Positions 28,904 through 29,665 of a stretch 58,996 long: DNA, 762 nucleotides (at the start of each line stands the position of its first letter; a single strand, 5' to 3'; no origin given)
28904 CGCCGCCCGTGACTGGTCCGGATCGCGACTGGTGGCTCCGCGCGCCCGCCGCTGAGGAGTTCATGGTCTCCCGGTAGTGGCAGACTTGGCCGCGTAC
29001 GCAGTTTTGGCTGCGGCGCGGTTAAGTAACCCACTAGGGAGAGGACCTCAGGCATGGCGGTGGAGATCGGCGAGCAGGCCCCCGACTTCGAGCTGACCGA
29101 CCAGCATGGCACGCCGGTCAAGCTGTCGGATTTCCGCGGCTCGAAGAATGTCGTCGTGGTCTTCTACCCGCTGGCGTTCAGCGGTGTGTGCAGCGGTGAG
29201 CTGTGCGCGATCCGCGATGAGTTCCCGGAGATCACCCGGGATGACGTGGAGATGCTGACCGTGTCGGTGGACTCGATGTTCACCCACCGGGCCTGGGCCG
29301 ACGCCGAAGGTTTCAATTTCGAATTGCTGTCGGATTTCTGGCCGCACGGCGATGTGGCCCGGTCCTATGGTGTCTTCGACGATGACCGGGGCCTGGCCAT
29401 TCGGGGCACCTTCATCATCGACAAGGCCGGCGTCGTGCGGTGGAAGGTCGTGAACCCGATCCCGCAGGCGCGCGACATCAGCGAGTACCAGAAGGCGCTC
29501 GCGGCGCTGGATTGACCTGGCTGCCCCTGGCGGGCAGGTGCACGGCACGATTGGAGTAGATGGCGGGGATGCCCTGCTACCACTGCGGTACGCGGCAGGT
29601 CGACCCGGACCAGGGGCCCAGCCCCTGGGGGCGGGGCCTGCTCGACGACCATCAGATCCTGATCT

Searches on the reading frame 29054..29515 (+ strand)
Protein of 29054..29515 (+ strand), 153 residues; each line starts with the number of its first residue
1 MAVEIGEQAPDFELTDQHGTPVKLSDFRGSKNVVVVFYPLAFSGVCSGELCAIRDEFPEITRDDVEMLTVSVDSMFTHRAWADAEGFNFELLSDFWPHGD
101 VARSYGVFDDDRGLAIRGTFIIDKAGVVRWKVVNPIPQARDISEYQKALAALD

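Call 14: search_protein_families(library=pfam, proteins=[window:29054-29515:+], max_evalue=0.001)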
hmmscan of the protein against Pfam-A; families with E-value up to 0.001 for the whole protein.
window:29054-29515:+ (153 aa): 3 families
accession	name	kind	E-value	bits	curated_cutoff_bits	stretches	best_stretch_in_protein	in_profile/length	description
PF00578.27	AhpC-TSA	-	8.2e-41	139.3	26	1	5-130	1-123/124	AhpC/TSA family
PF08534.16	Redoxin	-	8.9e-24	84.4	26.6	1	6-149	3-148/148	Redoxin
PF02630.20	SCO1-SenC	-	0.00036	20.9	22.8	1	10-73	2-66/134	SCO1/SenC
